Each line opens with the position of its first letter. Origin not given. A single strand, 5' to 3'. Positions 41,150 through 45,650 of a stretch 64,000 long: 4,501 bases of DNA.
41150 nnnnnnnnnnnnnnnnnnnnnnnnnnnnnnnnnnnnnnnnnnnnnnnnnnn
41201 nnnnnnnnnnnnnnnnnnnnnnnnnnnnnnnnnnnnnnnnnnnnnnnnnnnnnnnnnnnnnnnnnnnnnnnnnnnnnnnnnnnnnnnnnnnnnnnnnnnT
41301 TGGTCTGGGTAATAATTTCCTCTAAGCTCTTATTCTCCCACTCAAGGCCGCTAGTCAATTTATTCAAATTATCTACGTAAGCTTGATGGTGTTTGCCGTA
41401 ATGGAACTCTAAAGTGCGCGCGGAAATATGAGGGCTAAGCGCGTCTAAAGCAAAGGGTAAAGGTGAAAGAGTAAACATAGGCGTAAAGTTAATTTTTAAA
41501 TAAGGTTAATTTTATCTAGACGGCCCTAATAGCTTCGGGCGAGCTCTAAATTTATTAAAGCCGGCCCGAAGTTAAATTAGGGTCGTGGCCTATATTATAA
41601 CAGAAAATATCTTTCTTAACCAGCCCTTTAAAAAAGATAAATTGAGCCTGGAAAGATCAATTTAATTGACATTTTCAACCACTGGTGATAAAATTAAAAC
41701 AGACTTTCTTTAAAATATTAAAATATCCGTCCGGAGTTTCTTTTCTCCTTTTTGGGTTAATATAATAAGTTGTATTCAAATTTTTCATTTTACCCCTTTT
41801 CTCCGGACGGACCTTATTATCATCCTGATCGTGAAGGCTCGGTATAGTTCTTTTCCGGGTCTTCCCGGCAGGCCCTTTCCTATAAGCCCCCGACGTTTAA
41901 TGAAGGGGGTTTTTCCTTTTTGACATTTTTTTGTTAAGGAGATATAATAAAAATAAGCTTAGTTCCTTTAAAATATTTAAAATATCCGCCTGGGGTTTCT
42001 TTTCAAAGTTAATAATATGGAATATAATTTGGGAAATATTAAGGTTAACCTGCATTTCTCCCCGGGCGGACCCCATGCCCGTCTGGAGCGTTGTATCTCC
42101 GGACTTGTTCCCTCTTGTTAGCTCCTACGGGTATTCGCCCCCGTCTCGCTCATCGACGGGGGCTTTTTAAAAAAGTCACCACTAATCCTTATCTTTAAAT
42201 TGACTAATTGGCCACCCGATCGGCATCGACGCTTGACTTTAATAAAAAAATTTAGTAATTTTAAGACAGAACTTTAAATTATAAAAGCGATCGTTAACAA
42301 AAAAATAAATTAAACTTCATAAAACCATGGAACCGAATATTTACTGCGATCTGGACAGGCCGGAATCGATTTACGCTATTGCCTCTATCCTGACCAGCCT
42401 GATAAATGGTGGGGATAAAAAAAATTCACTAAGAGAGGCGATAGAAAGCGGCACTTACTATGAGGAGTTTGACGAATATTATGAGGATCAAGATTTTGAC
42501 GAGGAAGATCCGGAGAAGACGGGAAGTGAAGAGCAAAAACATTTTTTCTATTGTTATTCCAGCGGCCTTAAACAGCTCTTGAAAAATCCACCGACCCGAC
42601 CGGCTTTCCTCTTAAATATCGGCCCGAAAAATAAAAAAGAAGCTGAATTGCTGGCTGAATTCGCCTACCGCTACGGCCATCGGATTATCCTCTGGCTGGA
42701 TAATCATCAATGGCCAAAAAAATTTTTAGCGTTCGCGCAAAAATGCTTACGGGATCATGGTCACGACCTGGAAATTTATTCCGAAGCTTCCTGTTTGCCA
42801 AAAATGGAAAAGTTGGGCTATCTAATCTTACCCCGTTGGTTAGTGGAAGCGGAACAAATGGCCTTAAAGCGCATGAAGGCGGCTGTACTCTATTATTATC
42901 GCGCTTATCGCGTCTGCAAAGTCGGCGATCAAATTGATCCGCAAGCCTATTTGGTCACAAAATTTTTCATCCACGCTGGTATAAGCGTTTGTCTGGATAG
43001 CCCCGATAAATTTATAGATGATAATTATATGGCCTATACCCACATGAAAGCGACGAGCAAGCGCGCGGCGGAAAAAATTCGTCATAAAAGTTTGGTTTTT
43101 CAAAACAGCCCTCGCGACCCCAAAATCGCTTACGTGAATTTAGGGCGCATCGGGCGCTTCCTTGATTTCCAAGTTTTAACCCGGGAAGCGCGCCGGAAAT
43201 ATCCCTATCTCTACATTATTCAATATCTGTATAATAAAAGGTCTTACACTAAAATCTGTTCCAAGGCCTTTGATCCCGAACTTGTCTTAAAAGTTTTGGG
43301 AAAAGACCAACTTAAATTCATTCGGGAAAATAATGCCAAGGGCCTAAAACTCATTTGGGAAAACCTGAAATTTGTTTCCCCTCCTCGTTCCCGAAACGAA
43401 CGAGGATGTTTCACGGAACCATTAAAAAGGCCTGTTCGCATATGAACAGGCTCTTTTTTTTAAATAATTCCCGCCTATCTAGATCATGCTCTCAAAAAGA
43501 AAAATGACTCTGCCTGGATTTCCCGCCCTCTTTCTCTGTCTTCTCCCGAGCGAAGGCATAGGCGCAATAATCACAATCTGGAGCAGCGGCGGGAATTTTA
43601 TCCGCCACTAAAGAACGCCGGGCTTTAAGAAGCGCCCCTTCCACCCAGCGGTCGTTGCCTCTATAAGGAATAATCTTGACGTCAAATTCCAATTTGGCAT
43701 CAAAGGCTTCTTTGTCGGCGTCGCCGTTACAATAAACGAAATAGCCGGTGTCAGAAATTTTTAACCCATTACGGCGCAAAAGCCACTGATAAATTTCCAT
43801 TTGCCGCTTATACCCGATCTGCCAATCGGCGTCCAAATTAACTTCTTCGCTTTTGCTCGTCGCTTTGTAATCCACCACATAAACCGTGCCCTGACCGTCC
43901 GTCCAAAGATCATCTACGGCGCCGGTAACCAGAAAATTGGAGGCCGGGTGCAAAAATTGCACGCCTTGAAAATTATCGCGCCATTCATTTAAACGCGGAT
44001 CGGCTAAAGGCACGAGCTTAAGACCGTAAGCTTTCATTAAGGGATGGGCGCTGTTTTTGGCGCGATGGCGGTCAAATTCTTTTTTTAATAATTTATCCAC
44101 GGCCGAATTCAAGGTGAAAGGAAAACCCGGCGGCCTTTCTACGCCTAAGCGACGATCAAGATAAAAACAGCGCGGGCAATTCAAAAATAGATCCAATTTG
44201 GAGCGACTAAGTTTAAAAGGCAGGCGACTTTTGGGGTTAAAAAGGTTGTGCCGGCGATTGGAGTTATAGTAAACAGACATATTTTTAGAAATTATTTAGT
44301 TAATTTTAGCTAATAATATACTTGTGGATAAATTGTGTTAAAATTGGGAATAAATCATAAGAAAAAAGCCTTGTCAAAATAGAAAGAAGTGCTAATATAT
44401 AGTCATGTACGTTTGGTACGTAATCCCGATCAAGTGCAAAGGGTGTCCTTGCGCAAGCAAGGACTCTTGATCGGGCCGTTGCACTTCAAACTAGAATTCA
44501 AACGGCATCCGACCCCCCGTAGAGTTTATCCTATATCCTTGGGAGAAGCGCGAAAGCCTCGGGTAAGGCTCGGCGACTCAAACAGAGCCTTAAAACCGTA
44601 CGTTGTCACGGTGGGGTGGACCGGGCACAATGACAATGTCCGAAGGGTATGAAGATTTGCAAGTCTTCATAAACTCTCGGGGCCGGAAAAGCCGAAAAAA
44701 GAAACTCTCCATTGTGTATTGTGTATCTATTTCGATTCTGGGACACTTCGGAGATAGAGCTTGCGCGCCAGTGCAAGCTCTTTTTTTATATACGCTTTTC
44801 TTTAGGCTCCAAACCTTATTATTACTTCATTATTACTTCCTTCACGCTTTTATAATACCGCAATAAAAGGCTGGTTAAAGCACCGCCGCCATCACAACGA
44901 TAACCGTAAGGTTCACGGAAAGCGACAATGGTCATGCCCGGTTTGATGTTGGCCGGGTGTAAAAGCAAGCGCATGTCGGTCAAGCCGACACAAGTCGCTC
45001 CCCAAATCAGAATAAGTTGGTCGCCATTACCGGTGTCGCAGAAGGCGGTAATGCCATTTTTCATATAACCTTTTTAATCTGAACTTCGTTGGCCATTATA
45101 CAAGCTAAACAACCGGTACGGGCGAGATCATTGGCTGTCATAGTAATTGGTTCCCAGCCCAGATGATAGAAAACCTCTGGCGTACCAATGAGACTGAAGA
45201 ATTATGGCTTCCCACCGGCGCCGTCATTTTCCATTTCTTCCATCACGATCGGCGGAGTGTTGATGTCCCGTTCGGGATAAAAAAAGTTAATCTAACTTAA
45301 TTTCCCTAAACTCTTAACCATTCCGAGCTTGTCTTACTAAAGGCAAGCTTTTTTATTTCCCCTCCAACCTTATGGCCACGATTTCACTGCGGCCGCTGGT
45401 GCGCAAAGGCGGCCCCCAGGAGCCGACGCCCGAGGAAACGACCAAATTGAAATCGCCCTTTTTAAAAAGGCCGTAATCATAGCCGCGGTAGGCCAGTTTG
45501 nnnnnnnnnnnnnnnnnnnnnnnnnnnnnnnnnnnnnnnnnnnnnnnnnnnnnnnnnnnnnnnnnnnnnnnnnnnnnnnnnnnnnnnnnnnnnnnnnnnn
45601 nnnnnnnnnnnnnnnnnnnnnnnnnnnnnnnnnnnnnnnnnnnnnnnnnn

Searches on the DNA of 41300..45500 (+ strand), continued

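Call 91: search_rna_families(source=window, start=44395, end=44800, threshold=evalue, max_evalue=10, show_alignments=2)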
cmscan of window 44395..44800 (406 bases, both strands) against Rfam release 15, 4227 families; matches with E-value up to 10: 3.
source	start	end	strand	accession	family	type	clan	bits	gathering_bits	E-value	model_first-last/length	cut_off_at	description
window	44418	44499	-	RF03801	mir-7143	Gene; miRNA;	-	15.6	90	2.1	1-61/61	no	mir-7143 microRNA precursor family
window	44680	44761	+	RF00402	SNORA25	Gene; snRNA; snoRNA; HACA-box;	-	14.2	85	8.6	1-128/128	no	Small nucleolar RNA SNORA25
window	44443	44466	+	RF02353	BjrC68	Gene; sRNA;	-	13.2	39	0.88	49-72/82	no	Bradyrhizobiaceae sRNA BjrC68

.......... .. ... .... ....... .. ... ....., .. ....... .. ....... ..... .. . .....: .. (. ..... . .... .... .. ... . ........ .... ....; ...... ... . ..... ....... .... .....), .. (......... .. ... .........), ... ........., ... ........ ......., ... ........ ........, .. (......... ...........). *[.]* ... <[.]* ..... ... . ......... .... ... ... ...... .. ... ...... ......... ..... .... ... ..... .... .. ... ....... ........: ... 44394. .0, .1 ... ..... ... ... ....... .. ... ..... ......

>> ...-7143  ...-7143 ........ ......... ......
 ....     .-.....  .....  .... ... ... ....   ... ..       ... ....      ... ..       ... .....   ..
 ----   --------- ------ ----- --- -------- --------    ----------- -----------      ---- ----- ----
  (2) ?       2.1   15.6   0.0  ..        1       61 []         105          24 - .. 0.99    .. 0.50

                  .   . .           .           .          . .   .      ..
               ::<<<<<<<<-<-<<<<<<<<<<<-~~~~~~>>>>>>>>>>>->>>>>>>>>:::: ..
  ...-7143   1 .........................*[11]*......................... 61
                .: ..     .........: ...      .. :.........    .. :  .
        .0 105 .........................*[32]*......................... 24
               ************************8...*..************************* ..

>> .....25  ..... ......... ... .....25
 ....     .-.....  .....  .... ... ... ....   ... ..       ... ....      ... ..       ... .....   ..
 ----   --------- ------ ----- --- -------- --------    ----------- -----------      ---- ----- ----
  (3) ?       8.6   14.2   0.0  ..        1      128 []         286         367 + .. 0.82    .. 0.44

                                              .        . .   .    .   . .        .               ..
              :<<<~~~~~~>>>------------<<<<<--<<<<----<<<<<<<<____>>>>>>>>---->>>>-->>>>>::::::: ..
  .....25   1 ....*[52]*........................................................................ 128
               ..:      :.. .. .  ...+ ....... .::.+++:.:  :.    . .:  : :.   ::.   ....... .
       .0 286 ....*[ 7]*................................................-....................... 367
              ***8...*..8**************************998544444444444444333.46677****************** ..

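Call 92: search_rna_families(source=window, start=41690, end=42180, threshold=evalue, max_evalue=10)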
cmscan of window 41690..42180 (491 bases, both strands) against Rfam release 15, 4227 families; matches with E-value up to 10: 10.
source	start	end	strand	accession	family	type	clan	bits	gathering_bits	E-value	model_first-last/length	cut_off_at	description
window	42046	42170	+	RF02837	anti-hemB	Gene; sRNA;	-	23.1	49.5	0.0034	1-81/81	no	Burkholderia RNA 7 (anti-hemB)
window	42119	42170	+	RF02278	Betaproteobacteria_toxic_sRNA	Gene; sRNA;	-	21.4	50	0.056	1-64/64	no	Betaproteobacteria toxic small RNA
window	42084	42169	+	RF01456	VrrA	Gene; antisense;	-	18.9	50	0.88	1-140/140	no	Vibrio regulatory RNA of OmpA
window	41774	41889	-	RF00166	PrrB_RsmZ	Gene; sRNA;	CL00106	17.2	44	0.093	1-133/133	no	PrrB/RsmZ RNA family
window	41923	42008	+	RF02705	B_rapa_snoR775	Gene; snRNA; snoRNA; HACA-box;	-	17.2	64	8.2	1-127/127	no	Brassica rapa small nucleolar RNA 775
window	41883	41954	-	RF02495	ohsC_RNA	Gene; antitoxin;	-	16.6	50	7.9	1-77/77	no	Oppression of Hydrophobic ORF by sRNA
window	41727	41810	-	RF02687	RAGATH-8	Gene; sRNA;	-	12.9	86.7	0.4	1-276/276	no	RAGATH-8 RNA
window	41967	42044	+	RF02574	Ricks_sRNA10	Gene; sRNA;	-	10.8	97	9.3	1-352/352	no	Rickettsia sRNA 10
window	42023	42093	+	RF00457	IRES_mnt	Cis-reg; IRES;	-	9.6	100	5.4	1-203/203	no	Mnt IRES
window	42078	42131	-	RF02687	RAGATH-8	Gene; sRNA;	-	8.4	86.7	7.7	1-276/276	no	RAGATH-8 RNA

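Call 94: build_rna_model(alignment_id=A6, structure=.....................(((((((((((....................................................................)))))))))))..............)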
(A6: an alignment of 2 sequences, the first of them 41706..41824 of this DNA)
Model R1 built from alignment A6 (2 sequences, 125 columns); structure: as given.
model positions 125; base pairs 11; branch points 0; effective number of sequences 1.43; information 0.59 bits per position. Calibrated on 0.2 Mb of random sequence (short: E-values are rough).
structure used (alignment columns):
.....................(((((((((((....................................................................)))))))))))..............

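Call 95: search_with_rna_model(model_id=R1, sources=[window, L020, L021, L022, L023, L024, L025, L026, L027, L028, L029, L030, L031, L032, L033, L034, L038, L045, L047, L054, L056, L057, L060, L063, L077, L081, L084, L100, L103, L106, L107, L108, L109, L110, L111, L112, L113], max_evalue=10)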
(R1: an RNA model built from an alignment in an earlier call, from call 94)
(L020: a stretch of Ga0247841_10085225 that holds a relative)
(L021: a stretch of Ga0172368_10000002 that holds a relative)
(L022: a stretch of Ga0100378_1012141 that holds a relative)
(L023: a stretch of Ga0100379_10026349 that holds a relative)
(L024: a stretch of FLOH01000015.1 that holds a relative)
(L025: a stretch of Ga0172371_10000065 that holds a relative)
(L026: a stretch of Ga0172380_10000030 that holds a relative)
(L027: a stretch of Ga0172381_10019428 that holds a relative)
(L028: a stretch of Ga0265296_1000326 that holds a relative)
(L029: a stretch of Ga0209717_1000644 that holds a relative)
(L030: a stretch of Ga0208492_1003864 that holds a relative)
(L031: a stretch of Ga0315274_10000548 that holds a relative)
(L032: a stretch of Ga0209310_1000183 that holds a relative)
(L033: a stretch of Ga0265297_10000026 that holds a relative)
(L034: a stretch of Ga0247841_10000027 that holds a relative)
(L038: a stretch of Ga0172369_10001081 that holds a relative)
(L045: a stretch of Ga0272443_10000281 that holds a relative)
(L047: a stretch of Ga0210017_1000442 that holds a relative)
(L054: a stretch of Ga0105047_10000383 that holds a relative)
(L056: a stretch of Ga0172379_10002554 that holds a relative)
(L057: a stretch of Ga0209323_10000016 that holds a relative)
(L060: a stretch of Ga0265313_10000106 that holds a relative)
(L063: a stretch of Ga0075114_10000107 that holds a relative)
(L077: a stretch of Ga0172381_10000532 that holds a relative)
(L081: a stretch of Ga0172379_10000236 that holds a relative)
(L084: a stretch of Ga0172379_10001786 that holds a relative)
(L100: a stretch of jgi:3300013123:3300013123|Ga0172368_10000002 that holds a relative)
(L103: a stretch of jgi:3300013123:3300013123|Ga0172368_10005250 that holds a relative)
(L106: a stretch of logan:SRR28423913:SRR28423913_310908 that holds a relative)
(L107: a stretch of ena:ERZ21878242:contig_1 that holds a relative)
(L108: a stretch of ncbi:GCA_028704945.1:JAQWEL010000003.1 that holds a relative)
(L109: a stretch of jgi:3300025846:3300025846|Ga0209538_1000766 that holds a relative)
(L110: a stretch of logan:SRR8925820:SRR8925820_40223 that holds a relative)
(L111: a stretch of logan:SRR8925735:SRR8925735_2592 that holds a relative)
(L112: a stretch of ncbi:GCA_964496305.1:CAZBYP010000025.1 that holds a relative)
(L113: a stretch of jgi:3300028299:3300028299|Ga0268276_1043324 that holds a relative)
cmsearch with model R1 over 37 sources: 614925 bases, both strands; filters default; matches with E-value up to 10: 11.
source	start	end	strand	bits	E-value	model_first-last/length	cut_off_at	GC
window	41964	42084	+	142.7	1.7e-24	1-125/125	no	0.38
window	41706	41825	+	133.6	1e-22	1-125/125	no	0.31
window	41712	41832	-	26.3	0.13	1-125/125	no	0.32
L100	16218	16274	+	22.5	0.76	1-125/125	no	0.44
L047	8600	8685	+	21.9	0.97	1-125/125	no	0.33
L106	589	656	+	19.6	2.9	26-107/125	no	0.34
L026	2744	2802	+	19.4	3.1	1-125/125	no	0.27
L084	6252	6328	-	18.9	3.9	1-125/125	no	0.53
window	831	945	+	18.4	4.9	1-125/125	no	0.3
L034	17169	17213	+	18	5.7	1-125/125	no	0.2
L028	7985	8030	-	17.9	6.1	1-125/125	no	0.46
